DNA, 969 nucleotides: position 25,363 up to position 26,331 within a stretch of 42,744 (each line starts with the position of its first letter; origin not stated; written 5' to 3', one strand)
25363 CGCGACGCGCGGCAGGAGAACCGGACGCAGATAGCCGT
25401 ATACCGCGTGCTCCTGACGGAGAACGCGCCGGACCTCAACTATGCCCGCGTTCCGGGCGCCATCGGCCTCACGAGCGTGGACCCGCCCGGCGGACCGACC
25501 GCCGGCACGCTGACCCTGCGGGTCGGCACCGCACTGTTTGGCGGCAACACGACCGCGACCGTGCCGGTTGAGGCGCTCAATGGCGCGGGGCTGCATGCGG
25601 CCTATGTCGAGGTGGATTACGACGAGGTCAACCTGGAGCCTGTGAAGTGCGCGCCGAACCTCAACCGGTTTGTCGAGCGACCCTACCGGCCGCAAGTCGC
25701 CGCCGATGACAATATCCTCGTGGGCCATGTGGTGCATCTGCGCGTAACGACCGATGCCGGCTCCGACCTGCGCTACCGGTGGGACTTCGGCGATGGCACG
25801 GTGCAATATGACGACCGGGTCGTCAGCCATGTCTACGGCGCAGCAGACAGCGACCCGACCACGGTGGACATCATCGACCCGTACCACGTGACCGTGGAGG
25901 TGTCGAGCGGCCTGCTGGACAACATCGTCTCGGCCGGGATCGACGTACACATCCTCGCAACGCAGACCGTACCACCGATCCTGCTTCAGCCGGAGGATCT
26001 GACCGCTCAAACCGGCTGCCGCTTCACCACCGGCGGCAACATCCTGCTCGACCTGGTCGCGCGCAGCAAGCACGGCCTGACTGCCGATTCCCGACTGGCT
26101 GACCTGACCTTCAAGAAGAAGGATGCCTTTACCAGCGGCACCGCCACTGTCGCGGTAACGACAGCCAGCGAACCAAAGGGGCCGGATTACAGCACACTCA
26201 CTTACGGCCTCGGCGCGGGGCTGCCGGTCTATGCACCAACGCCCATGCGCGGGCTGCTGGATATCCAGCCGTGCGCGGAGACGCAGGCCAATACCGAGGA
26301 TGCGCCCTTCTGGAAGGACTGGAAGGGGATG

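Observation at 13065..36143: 23-kb five-gene cluster encoding a non-cellulosomal cohesin-dockerin surface assembly around a ~5,400-aa protein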

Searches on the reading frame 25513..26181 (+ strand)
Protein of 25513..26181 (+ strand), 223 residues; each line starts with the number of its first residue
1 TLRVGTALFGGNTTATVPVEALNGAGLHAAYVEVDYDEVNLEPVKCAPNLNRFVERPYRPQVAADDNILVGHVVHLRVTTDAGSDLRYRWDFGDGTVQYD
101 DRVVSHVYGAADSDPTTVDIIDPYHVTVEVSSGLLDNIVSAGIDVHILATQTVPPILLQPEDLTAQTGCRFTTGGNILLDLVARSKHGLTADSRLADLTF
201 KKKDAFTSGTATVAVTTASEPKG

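Call 11: search_protein_families(library=pfam, proteins=[window:25513-26181:+], max_evalue=10)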
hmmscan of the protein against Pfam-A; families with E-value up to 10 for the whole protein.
seq(223 aa): 2 families
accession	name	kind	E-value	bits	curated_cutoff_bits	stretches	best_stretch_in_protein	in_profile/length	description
PF18911.6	PKD_4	-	7.5e-08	32.8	27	1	62-111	8-59/85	PKD domain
PF00801.26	PKD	-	2.7e-06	27.7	23.5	1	70-111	13-56/80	PKD domain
